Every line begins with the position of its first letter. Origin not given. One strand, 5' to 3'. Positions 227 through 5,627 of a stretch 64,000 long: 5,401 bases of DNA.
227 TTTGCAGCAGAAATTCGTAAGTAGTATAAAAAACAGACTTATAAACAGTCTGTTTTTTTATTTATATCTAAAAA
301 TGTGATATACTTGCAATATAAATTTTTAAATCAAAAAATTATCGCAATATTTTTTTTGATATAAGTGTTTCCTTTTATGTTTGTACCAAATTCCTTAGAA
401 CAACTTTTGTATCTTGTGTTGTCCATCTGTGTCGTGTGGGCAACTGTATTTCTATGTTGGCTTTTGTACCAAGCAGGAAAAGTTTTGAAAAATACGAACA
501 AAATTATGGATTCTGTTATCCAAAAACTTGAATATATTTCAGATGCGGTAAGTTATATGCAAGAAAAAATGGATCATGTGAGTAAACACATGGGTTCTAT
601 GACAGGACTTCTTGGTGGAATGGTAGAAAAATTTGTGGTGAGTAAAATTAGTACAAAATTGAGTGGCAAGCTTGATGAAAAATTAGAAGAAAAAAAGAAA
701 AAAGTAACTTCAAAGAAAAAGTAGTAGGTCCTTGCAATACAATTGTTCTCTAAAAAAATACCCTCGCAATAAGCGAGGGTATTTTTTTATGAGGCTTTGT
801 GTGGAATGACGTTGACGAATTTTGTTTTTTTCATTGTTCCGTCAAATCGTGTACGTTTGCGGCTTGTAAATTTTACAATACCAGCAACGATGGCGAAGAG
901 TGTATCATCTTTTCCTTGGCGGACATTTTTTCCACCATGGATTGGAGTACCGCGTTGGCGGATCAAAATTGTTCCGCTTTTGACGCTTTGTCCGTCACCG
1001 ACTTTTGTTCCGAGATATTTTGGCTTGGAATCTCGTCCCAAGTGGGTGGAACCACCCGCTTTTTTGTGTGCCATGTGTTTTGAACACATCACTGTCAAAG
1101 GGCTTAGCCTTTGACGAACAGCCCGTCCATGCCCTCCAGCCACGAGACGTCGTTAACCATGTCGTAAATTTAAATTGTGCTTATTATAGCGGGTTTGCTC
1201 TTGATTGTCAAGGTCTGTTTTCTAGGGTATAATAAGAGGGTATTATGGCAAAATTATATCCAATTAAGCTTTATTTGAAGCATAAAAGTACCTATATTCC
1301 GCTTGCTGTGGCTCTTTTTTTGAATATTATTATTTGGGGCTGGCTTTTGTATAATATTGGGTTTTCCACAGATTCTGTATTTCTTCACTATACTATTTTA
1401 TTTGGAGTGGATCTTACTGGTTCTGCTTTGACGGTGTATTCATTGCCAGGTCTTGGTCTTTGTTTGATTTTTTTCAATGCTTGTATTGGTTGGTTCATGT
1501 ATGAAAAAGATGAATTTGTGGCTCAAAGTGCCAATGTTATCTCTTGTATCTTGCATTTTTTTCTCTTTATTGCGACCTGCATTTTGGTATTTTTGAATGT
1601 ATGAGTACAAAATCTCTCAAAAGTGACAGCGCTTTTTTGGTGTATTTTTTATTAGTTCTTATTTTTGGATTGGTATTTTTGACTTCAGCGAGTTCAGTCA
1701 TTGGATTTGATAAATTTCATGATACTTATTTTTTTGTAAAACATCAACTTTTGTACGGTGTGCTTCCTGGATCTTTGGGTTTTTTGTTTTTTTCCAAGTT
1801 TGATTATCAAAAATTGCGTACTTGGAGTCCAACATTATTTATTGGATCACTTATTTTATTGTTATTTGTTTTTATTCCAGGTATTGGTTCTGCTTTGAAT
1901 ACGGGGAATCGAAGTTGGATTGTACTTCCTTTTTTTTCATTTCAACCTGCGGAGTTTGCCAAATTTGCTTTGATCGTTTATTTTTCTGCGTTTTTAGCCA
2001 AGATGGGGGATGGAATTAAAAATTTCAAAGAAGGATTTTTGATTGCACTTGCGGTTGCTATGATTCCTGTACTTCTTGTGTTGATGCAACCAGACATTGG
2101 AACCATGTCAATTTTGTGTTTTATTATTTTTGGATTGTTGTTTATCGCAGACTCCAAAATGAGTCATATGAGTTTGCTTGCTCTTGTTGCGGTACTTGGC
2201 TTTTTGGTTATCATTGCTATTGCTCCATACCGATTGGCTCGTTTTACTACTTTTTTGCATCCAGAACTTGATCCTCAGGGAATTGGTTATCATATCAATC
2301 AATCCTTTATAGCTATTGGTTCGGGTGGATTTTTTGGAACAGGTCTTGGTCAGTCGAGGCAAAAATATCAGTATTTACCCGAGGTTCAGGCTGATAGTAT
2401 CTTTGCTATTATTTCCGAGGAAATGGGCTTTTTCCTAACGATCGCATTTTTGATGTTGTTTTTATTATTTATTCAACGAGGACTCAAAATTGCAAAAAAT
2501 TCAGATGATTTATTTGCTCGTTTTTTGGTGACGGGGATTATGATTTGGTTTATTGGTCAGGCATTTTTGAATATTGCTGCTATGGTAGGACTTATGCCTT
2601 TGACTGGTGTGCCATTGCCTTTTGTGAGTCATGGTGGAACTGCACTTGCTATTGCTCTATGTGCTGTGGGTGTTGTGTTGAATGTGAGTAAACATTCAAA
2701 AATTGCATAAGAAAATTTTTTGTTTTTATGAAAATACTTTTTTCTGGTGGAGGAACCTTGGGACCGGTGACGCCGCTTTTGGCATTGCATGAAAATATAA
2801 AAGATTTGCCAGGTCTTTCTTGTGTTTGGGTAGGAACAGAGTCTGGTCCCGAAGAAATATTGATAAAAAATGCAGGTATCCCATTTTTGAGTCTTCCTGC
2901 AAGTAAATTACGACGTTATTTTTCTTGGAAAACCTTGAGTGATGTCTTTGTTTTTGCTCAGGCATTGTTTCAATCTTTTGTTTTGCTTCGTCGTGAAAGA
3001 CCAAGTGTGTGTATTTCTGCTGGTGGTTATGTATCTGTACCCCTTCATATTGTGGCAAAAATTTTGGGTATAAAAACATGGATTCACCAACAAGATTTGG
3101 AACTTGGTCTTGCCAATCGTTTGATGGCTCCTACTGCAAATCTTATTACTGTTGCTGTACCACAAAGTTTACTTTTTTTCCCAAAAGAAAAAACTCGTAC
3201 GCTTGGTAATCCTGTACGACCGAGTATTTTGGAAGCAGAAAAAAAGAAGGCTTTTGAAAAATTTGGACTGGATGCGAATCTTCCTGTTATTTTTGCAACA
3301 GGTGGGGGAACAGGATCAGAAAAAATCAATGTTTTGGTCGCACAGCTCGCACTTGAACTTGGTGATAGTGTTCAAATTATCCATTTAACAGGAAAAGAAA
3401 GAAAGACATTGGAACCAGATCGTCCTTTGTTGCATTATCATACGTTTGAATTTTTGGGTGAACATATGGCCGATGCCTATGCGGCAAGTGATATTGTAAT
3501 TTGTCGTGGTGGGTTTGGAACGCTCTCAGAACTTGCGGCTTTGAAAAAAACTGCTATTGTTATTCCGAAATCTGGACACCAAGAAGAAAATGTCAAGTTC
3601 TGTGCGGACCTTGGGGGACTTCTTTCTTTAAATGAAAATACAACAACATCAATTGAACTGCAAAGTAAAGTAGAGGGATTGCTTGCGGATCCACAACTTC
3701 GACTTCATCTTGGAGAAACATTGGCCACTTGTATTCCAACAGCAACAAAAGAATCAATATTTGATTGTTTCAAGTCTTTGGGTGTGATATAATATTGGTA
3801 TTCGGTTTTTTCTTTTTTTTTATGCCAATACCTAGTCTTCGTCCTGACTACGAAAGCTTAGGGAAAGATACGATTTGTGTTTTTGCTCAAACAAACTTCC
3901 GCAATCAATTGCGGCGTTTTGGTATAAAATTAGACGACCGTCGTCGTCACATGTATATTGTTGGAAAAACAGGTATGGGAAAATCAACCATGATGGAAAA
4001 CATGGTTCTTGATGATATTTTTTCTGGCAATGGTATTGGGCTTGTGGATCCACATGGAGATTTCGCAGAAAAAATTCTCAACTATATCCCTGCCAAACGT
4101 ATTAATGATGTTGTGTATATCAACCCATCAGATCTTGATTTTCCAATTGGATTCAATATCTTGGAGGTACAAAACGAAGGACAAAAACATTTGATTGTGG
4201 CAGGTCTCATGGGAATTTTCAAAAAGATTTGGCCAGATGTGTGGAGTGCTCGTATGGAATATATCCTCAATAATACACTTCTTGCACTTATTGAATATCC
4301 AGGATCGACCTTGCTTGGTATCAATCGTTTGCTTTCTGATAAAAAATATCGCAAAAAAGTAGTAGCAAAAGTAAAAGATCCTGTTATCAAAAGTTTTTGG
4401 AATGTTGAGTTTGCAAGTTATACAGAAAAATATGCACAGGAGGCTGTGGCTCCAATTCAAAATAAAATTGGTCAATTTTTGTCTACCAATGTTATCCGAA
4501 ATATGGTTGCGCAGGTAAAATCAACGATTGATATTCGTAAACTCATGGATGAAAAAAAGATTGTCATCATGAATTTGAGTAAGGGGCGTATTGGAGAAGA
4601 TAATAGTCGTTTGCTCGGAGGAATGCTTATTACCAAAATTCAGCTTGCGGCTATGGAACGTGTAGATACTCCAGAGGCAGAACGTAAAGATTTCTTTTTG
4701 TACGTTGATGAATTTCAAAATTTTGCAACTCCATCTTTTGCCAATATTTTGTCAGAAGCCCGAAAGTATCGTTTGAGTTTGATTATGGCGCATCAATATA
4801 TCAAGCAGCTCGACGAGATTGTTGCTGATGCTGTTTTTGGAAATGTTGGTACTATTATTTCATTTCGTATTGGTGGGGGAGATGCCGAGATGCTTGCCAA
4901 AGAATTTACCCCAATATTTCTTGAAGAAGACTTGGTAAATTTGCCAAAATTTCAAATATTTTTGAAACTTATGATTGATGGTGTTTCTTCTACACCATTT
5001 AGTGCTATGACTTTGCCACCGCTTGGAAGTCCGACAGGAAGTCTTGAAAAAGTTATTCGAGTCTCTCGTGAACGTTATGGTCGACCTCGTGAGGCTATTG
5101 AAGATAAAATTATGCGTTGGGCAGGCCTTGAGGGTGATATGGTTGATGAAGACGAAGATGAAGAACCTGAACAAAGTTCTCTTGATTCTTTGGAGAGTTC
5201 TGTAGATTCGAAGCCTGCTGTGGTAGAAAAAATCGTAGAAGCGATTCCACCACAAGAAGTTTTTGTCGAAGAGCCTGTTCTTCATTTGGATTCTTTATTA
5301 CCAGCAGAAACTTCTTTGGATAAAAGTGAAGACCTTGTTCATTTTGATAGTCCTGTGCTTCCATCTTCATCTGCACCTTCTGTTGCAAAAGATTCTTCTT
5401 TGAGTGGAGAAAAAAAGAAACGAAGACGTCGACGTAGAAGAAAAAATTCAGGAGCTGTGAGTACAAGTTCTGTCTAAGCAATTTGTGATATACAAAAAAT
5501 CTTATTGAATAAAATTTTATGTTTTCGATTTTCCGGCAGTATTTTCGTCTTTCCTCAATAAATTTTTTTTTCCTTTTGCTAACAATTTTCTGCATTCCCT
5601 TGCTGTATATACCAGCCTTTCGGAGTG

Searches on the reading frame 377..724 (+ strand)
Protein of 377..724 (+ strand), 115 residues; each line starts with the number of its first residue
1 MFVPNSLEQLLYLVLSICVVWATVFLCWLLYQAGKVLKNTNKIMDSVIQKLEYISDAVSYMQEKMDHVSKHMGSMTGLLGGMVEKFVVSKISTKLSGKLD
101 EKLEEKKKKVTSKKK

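Call 92: search_protein_families(library=pfam, alignment_id=A6, max_evalue=0.000001)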
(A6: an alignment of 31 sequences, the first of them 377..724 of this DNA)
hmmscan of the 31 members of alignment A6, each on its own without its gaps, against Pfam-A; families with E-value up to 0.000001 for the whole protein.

A. member 1, window:377-724:+ (115 aa): 0 families

B. families by the number of members that match (of 31 scanned): 39 families (the first 25 are shown)
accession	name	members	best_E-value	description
PF00535.33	Glycos_transf_2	4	8.2e-21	Glycosyl transferase family 2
PF01370.27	Epimerase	2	5.6e-65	NAD dependent epimerase/dehydratase family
PF04321.23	RmlD_sub_bind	2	5.3e-18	RmlD substrate binding domain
PF16363.11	GDP_Man_Dehyd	1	2.1e-80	GDP-mannose 4,6 dehydratase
PF03054.22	tRNA_Me_trans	1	1.3e-75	tRNA methyl transferase HUP domain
PF00483.29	NTP_transferase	1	6.3e-45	Nucleotidyl transferase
PF00380.25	Ribosomal_S9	1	5.3e-44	Ribosomal protein S9/S16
PF00411.24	Ribosomal_S11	1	1.8e-38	Ribosomal protein S11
PF00572.24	Ribosomal_L13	1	2.3e-38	Ribosomal protein L13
PF03559.20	Hexose_dehydrat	1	2e-33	NDP-hexose 2,3-dehydratase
PF01196.24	Ribosomal_L17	1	5.9e-32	Ribosomal protein L17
PF00416.27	Ribosomal_S13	1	9.7e-32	Ribosomal protein S13/S18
PF01000.31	RNA_pol_A_bac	1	6.3e-31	RNA polymerase Rpb3/RpoA insert domain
PF03033.26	Glyco_transf_28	1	2.2e-25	Glycosyltransferase family 28 N-terminal domain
PF01230.28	HIT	1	1.1e-24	HIT domain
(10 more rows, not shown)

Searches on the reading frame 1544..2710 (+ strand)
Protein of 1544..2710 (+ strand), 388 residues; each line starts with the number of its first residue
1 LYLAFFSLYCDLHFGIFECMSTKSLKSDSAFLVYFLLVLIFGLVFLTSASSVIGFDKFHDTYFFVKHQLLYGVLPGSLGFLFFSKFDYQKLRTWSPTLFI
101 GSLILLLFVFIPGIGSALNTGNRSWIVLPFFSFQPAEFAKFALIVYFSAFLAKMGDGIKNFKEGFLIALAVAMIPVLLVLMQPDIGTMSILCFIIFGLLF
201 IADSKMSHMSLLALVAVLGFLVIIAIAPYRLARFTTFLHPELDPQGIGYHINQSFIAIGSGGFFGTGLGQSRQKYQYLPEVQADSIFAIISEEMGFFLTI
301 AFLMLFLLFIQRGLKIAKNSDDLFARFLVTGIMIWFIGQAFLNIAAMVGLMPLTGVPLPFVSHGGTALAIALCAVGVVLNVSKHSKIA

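Call 20: search_protein_families(library=pfam, proteins=[window:1544-2710:+], max_evalue=0.00001)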
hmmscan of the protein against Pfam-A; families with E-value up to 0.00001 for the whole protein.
window:1544-2710:+ (388 aa): 1 family
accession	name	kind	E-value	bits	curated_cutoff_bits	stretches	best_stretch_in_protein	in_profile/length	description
PF01098.24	FTSW_RODA_SPOVE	-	6.5e-101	338.3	26.4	1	31-386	4-355/356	Cell cycle protein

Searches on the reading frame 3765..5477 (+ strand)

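Call 20: search_protein_families(library=pfam, proteins=[window:3765-5477:+], max_evalue=0.00001)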
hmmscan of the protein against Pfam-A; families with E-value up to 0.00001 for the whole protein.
window:3765-5477:+ (570 aa): 3 families
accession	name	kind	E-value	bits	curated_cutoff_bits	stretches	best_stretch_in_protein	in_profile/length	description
PF10412.15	TrwB_AAD_bind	-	1.4e-10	41.1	20.5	1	58-364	13-305/387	Type IV secretion-system coupling protein DNA-binding domain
PF01935.23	DUF87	-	2.4e-09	38.1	23.2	1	60-285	23-213/220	Helicase HerA, central domain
PF12696.13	TraG-D_C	-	1.5e-06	28.6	22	1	312-374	4-69/126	TraM recognition site of TraD and TraG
